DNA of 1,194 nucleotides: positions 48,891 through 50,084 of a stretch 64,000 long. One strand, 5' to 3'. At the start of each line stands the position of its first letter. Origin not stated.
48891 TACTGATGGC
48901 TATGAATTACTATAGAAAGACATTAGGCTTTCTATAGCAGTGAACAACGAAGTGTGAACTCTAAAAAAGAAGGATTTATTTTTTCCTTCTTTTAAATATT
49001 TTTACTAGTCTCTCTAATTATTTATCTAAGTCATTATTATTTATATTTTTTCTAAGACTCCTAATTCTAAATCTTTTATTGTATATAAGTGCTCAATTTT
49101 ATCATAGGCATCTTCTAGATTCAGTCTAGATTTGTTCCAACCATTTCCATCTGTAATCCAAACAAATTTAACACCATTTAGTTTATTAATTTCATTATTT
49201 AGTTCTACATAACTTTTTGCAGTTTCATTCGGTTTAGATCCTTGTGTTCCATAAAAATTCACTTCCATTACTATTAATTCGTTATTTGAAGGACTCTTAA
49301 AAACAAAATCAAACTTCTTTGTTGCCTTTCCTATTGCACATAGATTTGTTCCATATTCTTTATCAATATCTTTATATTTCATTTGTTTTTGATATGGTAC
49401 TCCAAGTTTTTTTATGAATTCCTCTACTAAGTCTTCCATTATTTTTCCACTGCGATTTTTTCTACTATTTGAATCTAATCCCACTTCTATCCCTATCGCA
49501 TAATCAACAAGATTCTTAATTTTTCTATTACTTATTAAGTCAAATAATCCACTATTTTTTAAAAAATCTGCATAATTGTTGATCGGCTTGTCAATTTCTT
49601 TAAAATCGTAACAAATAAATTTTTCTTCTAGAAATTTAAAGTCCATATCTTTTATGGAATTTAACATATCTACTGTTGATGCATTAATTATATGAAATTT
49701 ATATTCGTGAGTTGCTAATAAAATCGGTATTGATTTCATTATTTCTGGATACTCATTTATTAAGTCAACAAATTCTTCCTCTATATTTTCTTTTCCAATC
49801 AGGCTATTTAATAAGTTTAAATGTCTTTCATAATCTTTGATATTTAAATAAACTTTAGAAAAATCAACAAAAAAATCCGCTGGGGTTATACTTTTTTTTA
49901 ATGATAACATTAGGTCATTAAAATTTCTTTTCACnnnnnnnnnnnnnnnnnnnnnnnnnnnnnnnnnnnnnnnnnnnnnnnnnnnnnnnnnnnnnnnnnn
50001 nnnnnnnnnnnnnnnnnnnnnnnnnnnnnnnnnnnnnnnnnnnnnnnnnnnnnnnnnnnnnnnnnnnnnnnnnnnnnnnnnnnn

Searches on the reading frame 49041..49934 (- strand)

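Call 9: search_protein_families(library=pfam, proteins=[window:49041-49934:-], max_evalue=0.01)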
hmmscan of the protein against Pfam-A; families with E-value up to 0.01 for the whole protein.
window:49041-49934:- (297 aa): 2 families
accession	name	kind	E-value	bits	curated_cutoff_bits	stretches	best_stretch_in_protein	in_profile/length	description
PF04556.18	DpnII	-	1.2e-91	307.3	23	1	4-296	1-278/278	DpnII restriction endonuclease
PF20472.4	PDDEXK_11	-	0.0038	17.4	23.7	0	160-272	3-111/145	PD-(D/E)XK nuclease superfamily domain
